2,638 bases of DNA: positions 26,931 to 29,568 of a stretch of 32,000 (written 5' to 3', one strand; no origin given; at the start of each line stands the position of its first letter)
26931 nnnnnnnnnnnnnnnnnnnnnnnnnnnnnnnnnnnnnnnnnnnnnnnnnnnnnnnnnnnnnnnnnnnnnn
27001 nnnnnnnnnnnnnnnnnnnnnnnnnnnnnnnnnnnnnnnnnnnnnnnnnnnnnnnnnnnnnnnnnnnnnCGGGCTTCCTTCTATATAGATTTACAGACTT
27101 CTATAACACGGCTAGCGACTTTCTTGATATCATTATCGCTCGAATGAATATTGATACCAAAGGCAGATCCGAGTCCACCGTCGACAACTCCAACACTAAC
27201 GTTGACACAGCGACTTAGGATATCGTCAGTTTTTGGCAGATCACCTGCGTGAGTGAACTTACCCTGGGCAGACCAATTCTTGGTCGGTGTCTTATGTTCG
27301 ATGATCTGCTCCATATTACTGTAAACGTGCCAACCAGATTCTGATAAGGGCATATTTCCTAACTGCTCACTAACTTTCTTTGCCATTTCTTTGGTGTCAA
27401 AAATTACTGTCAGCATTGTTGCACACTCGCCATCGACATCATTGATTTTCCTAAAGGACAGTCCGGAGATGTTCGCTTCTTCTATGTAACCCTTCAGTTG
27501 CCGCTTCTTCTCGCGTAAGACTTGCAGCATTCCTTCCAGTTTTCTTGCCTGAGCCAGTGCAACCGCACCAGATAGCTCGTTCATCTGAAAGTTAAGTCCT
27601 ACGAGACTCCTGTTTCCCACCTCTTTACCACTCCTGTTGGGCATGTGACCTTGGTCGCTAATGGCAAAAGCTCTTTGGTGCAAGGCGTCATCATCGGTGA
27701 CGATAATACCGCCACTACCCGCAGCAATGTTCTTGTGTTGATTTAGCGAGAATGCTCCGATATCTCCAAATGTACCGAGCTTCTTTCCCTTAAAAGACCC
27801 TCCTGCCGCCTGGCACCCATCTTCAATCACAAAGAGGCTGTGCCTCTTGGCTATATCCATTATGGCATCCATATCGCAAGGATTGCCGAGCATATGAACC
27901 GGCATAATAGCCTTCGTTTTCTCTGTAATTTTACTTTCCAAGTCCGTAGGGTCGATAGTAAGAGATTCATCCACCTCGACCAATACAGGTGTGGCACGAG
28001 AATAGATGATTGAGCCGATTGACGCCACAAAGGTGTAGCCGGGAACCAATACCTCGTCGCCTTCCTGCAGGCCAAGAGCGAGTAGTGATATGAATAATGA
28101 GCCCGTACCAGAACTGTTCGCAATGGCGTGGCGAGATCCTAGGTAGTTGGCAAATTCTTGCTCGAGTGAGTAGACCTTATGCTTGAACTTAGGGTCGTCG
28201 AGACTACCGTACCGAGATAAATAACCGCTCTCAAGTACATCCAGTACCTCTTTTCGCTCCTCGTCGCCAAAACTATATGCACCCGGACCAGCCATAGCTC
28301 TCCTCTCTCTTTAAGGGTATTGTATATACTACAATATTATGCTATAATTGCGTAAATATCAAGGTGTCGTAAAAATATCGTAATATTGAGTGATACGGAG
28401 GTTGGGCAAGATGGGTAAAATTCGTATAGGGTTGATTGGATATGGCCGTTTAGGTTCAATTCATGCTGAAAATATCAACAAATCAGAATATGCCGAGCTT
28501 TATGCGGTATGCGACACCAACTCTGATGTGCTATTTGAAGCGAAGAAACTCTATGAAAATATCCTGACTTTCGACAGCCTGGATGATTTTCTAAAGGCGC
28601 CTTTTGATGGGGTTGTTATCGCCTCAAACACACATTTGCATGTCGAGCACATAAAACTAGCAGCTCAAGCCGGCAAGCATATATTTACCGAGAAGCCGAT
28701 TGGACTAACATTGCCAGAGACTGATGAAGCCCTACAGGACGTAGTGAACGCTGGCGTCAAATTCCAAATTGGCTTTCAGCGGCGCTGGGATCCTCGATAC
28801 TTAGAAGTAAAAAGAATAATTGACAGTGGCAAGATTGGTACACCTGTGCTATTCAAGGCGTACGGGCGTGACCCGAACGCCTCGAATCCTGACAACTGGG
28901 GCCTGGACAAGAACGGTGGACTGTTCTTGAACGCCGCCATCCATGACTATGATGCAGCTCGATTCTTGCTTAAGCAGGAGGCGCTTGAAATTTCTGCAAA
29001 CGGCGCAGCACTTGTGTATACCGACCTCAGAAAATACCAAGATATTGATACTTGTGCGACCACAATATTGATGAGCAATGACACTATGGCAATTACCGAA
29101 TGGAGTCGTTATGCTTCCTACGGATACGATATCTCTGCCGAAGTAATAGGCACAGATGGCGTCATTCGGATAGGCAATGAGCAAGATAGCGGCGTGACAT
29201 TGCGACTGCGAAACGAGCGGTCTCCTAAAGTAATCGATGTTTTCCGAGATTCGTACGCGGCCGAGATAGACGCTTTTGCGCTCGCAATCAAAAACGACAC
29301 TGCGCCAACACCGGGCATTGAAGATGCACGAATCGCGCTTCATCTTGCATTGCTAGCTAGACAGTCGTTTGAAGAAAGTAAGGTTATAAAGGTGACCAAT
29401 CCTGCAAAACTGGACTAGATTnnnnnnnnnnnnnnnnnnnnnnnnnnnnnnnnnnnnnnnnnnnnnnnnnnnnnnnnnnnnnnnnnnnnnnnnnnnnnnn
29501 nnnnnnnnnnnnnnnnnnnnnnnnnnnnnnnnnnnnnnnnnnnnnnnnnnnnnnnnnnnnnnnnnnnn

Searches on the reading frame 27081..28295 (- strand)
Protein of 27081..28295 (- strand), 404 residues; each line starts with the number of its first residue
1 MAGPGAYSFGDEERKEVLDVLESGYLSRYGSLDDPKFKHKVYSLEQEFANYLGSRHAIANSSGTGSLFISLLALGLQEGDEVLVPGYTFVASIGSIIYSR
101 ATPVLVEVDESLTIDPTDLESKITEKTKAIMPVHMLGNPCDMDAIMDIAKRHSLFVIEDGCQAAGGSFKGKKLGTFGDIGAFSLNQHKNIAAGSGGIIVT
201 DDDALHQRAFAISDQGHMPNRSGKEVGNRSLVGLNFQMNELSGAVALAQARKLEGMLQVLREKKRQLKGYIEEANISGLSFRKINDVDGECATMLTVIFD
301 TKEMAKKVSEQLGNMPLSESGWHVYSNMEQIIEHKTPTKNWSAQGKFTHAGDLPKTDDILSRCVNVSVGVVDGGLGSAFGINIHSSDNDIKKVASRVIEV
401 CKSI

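Call 5: search_protein_families(library=pfam, proteins=[window:27081-28295:-], max_evalue=0.01)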
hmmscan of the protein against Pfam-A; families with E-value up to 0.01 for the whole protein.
window:27081-28295:- (404 aa): 5 families
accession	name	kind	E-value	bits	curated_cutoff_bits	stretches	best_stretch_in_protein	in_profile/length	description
PF01041.23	DegT_DnrJ_EryC1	-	6e-79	266.3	19.8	1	11-366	5-341/360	DegT/DnrJ/EryC1/StrS aminotransferase family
PF01053.26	Cys_Met_Meta_PP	-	1.3e-09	37.5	27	1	43-239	56-253/381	Cys/Met metabolism PLP-dependent enzyme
PF00155.27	Aminotran_1_2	-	5.9e-09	36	19.7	1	16-159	25-185/361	Aminotransferase class I and II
PF01212.27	Beta_elim_lyase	-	9.5e-07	28.9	27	1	39-209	32-220/288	Beta-eliminating lyase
PF00266.25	Aminotran_5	-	1.8e-05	24.4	21.5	1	37-205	41-218/371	Aminotransferase class-V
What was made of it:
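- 27081..28295 (-): DegT-family PLP aminotransferase, 404 aa. Pfam E 6e-79 (call 5).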

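Call 6: search_protein_families(library=ncbifam, proteins=[window:27081-28295:-], max_evalue=0.01)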
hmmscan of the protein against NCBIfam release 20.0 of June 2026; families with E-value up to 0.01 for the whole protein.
window:27081-28295:- (404 aa): 36 families (the best 25 are shown)
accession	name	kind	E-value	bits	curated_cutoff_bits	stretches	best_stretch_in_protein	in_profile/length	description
TIGR04181.1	NHT_00031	hypoth_equivalog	1.5e-58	198.5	420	1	9-311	8-314/359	LegC family aminotransferase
NF008687.0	PRK11706.1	equivalog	4.1e-51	173.9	375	1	44-313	36-310/375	dTDP-4-amino-4,6-dideoxygalactose transaminase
NF008658.2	PRK11658.1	equivalog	5.5e-51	173.4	631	1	8-276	11-276/379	UDP-4-amino-4-deoxy-L-arabinose aminotransferase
TIGR03588.1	PseC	equivalog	2.8e-50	171.3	423.5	1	39-298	30-299/380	UDP-4-amino-4,6-dideoxy-N-acetyl-beta-L-altrosamine transaminase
TIGR02379.1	ECA_wecE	subfamily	3.8e-44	151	434.85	1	45-221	37-215/376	dTDP-4-amino-4,6-dideoxy-D-glucose transaminase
NF011936.0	PRK15407.1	equivalog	9.3e-39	133.3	423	1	43-216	69-251/440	lipopolysaccharide biosynthesis protein RfbH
TIGR04427.1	PLP_DesI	equivalog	5.3e-36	124.6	650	1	42-283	55-287/390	dTDP-4-dehydro-6-deoxyglucose aminotransferase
NF005816.0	PRK07682.1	equivalog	3.9e-08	32.3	620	1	43-161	70-204/390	aminotransferase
NF004975.0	PRK06348.1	equivalog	2.1e-07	30.3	549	1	23-161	57-203/384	pyridoxal phosphate-dependent aminotransferase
NF006096.0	PRK08248.1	equivalog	2.4e-07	29.8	726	1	43-168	68-194/431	homocysteine synthase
NF005744.0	PRK07568.1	subfamily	4e-07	29.2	389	1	57-160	91-202/398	pyridoxal phosphate-dependent aminotransferase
TIGR01326.1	OAH_OAS_sulfhy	subfamily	5.1e-07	28.7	495.1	1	7-169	30-188/418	O-acetylhomoserine aminocarboxypropyltransferase/cysteine synthase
NF004650.0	PRK05994.1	equivalog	1.2e-06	27.6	667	1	43-199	67-223/427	O-acetylhomoserine aminocarboxypropyltransferase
NF006230.0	PRK08363.1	equivalog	1.3e-06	27.5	534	1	75-160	113-206/398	alanine aminotransferase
NF041364.1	GntC_guanitoxin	equivalog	1.7e-06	27.2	415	1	62-159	67-173/356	guanitoxin biosynthesis PLP-dependent (S)-gamma-hydroxy-L-arginine cyclodehydratase GntC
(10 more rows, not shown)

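Call 7: search_solved_structures(query=window:27081-28295:-, max_evalue=1e-10)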
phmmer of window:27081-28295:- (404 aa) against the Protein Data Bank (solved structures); distinct sequences matched with E-value up to 1e-10: 55.
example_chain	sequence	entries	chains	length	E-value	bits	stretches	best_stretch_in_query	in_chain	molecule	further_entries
5k8b_A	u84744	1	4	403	2.1e-71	244.1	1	4-368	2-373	8-amino-3,8-dideoxy-alpha-D-manno-octulosonate transaminase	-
3bn1_A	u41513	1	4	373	1.8e-53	185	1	41-258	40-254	Perosamine synthetase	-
3dr7_A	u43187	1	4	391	2.1e-53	184.9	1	41-258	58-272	Putative perosamine synthetase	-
7b0m_AAA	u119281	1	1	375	1.3e-52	182.2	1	9-271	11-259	Sugar aminotransferase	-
3dr4_A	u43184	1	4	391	1.4e-52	182.1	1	41-258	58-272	Putative perosamine synthetase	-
7b0d_A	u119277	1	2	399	3e-52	181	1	41-273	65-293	Glutamine--scyllo-inositol transaminase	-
8gyh_B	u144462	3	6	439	4.1e-44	154.3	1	11-255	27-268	DegT/DnrJ/EryC1/StrS family aminotransferase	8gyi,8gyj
8sng_A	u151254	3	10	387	3.9e-43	151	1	8-256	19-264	UDP-4-amino-4-deoxy-L-arabinose--oxoglutarate aminotransferase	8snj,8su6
2c7t_A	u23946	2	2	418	1.4e-41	146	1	11-265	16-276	GLUTAMINE-2-DEOXY-SCYLLO-INOSOSE AMINOTRANSFERASE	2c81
5w71_A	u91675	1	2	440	1.6e-41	145.8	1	11-265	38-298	L-glutamine:2-deoxy-scyllo-inosose aminotransferase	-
7l7x_AAA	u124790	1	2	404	1.9e-41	145.5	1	43-218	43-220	DegT/DnrJ/EryC1/StrS aminotransferase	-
9bgp_A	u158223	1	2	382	1.9e-41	145.5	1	44-356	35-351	aminotransferase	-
1mdo_A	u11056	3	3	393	7.6e-41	143.5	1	10-256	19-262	ArnB aminotransferase | UDP-4-amino-4-deoxy-L-arabinose--oxoglutarate aminotransferase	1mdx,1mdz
9bgr_A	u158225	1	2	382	1.3e-40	142.7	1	44-356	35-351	aminotransferase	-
4oca_A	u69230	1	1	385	4.9e-40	140.8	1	10-256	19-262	UDP-4-amino-4-deoxy-L-arabinose--oxoglutarate aminotransferase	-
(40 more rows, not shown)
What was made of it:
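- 27081..28295 (-): The best solved relative is KdnA (5k8b) at 244 bits (call 7).
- On WbpB/WbpE UDP-sugar 3-oxidase and transaminase pair: WbpE 117 bits against KdnA 244 (call 7).
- Closest known: KdnA, the Kdo8N transaminase of Shewanella. Same: It is the best solved relative of the aminotransferase: 244 bits, aligned over nearly the full length (call 7).
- NtdA is among the PDB relatives of the aminotransferase, at 126 bits (call 7). NtdA and RifK score much lower than KdnA (call 7). WbpE scores 117 bits against KdnA at 244 (call 7).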

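Call 11: search_protein_families(library=padloc, proteins=[window:27081-28295:-], max_evalue=0.01)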
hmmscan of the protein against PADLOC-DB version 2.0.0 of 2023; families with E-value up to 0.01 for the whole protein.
window:27081-28295:- (404 aa): 1 family
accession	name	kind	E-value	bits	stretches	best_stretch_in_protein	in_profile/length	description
PDLC01106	Cas3d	-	0.0051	13.4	1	89-132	221-263/608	Cas3d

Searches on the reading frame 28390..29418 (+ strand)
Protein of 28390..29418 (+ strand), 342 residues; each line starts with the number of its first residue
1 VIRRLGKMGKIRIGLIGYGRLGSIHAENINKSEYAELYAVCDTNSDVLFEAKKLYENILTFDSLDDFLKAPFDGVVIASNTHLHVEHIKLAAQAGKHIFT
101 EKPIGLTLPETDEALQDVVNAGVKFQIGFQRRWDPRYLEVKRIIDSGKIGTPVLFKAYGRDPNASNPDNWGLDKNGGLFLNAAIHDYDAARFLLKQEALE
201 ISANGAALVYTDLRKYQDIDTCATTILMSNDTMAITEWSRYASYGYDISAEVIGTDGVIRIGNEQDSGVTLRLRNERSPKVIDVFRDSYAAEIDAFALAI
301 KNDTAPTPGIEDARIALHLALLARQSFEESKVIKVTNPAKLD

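Call 5: search_protein_families(library=pfam, proteins=[window:28390-29418:+], max_evalue=0.01)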
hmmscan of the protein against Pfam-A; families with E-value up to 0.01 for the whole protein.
window:28390-29418:+ (342 aa): 4 families
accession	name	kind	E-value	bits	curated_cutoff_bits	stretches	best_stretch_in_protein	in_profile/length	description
PF22725.1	GFO_IDH_MocA_C3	-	1.4e-22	80.5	27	1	137-260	1-124/124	GFO/IDH/MocA C-terminal domain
PF02894.22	GFO_IDH_MocA_C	-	1.8e-19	70.8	22.9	1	141-335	1-218/218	Oxidoreductase family, C-terminal alpha/beta domain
PF01408.29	GFO_IDH_MocA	-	2.1e-19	70.8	24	1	11-129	1-120/120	Oxidoreductase family, NAD-binding Rossmann fold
PF01113.26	DapB_N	-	4.7e-05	23.9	25.6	1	11-98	1-94/124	Dihydrodipicolinate reductase, N-terminus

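Call 6: search_protein_families(library=ncbifam, proteins=[window:28390-29418:+], max_evalue=0.01)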
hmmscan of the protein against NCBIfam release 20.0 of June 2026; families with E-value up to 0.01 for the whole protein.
window:28390-29418:+ (342 aa): 10 families
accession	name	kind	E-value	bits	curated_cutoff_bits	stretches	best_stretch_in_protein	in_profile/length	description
TIGR04380.1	myo_inos_iolG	equivalog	6.6e-88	294.7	355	1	10-333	1-329/330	inositol 2-dehydrogenase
NF052679.1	InsChiInosDhIolG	equivalog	5.4e-30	104.6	540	1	11-306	3-297/343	bifunctional inositol 2-dehydrogenase/D-chiro-inositol 1-dehydrogenase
NF040723.1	UDP-GlcNAcDh_Arch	equivalog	1.3e-27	97.2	450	1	11-326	1-300/302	UDP-N-acetylglucosamine 3-dehydrogenase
NF041392.1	XylDh_Gfo6_Halo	equivalog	5.2e-21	74.8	350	1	9-312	15-327/350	D-xylose 1-dehydrogenase Gfo6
NF058563.1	BT_2159_fam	equivalog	1.3e-16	60.6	650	1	11-269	1-258/350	disaccharide 3-dehydrogenase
NF008607.0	PRK11579.1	subfamily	1.5e-14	53.7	330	1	10-170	4-163/346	oxidoreductase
NF052479.1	LevoglcsnDh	equivalog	1.8e-13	49.9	650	1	38-195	39-203/386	levoglucosan dehydrogenase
NF007574.0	PRK10206.1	equivalog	2.8e-10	39.8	352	1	50-189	43-182/345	oxidoreductase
NF058561.1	BT_2158_fam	equivalog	3.9e-08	32.3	750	1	10-152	35-177/487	glycoside 3-dehydrogenase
NF009830.0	PRK13304.1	equivalog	0.0062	16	267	1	11-87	2-77/265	aspartate dehydrogenase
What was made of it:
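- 28390..29418 (+): IolG-type Gfo/Idh/MocA oxidoreductase. The likely start is the ATG at 28411. An Asn replaces the catalytic-triad Asp. TIGR04380 scores 294.7 bits against a cut-off of 355 (call 6).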

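Call 8: search_solved_structures(query=window:28390-29418:+, max_evalue=0.00001)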
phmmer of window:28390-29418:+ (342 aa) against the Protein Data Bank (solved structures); distinct sequences matched with E-value up to 0.00001: 66 (the best 60 are shown).
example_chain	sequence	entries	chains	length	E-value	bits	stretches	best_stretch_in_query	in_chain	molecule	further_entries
3ezy_A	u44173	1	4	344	2.7e-55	191.1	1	11-335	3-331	Dehydrogenase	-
4mkx_A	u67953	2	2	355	2.7e-49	171.3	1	10-336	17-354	Inositol dehydrogenase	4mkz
4n54_A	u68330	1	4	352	3.1e-49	171.2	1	10-336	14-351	Inositol dehydrogenase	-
4hkt_A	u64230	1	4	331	9.4e-46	159.7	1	11-334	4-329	Inositol 2-dehydrogenase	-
3euw_A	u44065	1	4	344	2e-35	125.8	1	11-339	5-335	Myo-inositol dehydrogenase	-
3cea_A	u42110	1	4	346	6.7e-34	120.8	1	11-333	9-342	Myo-inositol 2-dehydrogenase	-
9m37_A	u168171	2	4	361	5.3e-28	101.4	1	11-200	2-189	P581a DgpA2 and isoorientin complex structure | Gfo/Idh/MocA family protein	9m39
3mz0_A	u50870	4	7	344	2.9e-24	89.1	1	11-291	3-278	Inositol 2-dehydrogenase/D-chiro-inositol 3-dehydrogenase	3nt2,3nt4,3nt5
4l9r_A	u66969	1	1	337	5.1e-24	88.3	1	11-300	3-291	Inositol 2-dehydrogenase/D-chiro-inositol 3-dehydrogenase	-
4l8v_A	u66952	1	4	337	7.1e-24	87.8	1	11-291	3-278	Inositol 2-dehydrogenase/D-chiro-inositol 3-dehydrogenase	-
3nto_A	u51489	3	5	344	2.8e-23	85.9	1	11-291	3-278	Inositol 2-dehydrogenase/D-chiro-inositol 3-dehydrogenase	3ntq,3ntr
3ec7_A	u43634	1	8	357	2.1e-21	79.7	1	11-269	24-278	Putative Dehydrogenase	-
3moi_A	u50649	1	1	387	2.2e-20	76.4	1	10-246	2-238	Probable dehydrogenase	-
4mie_A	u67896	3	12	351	2.4e-20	76.2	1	11-334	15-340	Inositol 2-dehydrogenase/D-chiro-inositol 3-dehydrogenase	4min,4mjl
4mio_A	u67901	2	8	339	3.5e-20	75.7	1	11-334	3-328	Inositol 2-dehydrogenase/D-chiro-inositol 3-dehydrogenase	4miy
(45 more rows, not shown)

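Call 11: search_protein_families(library=padloc, proteins=[window:28390-29418:+], max_evalue=0.01)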
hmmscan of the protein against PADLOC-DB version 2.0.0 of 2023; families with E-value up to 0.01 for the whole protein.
window:28390-29418:+ (342 aa): 0 families

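Call 27: search_solved_structures(query=window:28390-29418:+, max_evalue=1e-30, show_alignments=5)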
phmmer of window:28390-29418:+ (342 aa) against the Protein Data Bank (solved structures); distinct sequences matched with E-value up to 1e-30: 6.
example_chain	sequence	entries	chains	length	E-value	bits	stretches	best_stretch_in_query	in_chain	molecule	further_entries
3ezy_A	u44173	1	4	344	2.7e-55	191.1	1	11-335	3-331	Dehydrogenase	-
4mkx_A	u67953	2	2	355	2.7e-49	171.3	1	10-336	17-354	Inositol dehydrogenase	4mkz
4n54_A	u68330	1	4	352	3.1e-49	171.2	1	10-336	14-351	Inositol dehydrogenase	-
4hkt_A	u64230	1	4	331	9.4e-46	159.7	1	11-334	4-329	Inositol 2-dehydrogenase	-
3euw_A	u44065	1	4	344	2e-35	125.8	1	11-339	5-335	Myo-inositol dehydrogenase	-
3cea_A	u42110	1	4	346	6.7e-34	120.8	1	11-333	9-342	Myo-inositol 2-dehydrogenase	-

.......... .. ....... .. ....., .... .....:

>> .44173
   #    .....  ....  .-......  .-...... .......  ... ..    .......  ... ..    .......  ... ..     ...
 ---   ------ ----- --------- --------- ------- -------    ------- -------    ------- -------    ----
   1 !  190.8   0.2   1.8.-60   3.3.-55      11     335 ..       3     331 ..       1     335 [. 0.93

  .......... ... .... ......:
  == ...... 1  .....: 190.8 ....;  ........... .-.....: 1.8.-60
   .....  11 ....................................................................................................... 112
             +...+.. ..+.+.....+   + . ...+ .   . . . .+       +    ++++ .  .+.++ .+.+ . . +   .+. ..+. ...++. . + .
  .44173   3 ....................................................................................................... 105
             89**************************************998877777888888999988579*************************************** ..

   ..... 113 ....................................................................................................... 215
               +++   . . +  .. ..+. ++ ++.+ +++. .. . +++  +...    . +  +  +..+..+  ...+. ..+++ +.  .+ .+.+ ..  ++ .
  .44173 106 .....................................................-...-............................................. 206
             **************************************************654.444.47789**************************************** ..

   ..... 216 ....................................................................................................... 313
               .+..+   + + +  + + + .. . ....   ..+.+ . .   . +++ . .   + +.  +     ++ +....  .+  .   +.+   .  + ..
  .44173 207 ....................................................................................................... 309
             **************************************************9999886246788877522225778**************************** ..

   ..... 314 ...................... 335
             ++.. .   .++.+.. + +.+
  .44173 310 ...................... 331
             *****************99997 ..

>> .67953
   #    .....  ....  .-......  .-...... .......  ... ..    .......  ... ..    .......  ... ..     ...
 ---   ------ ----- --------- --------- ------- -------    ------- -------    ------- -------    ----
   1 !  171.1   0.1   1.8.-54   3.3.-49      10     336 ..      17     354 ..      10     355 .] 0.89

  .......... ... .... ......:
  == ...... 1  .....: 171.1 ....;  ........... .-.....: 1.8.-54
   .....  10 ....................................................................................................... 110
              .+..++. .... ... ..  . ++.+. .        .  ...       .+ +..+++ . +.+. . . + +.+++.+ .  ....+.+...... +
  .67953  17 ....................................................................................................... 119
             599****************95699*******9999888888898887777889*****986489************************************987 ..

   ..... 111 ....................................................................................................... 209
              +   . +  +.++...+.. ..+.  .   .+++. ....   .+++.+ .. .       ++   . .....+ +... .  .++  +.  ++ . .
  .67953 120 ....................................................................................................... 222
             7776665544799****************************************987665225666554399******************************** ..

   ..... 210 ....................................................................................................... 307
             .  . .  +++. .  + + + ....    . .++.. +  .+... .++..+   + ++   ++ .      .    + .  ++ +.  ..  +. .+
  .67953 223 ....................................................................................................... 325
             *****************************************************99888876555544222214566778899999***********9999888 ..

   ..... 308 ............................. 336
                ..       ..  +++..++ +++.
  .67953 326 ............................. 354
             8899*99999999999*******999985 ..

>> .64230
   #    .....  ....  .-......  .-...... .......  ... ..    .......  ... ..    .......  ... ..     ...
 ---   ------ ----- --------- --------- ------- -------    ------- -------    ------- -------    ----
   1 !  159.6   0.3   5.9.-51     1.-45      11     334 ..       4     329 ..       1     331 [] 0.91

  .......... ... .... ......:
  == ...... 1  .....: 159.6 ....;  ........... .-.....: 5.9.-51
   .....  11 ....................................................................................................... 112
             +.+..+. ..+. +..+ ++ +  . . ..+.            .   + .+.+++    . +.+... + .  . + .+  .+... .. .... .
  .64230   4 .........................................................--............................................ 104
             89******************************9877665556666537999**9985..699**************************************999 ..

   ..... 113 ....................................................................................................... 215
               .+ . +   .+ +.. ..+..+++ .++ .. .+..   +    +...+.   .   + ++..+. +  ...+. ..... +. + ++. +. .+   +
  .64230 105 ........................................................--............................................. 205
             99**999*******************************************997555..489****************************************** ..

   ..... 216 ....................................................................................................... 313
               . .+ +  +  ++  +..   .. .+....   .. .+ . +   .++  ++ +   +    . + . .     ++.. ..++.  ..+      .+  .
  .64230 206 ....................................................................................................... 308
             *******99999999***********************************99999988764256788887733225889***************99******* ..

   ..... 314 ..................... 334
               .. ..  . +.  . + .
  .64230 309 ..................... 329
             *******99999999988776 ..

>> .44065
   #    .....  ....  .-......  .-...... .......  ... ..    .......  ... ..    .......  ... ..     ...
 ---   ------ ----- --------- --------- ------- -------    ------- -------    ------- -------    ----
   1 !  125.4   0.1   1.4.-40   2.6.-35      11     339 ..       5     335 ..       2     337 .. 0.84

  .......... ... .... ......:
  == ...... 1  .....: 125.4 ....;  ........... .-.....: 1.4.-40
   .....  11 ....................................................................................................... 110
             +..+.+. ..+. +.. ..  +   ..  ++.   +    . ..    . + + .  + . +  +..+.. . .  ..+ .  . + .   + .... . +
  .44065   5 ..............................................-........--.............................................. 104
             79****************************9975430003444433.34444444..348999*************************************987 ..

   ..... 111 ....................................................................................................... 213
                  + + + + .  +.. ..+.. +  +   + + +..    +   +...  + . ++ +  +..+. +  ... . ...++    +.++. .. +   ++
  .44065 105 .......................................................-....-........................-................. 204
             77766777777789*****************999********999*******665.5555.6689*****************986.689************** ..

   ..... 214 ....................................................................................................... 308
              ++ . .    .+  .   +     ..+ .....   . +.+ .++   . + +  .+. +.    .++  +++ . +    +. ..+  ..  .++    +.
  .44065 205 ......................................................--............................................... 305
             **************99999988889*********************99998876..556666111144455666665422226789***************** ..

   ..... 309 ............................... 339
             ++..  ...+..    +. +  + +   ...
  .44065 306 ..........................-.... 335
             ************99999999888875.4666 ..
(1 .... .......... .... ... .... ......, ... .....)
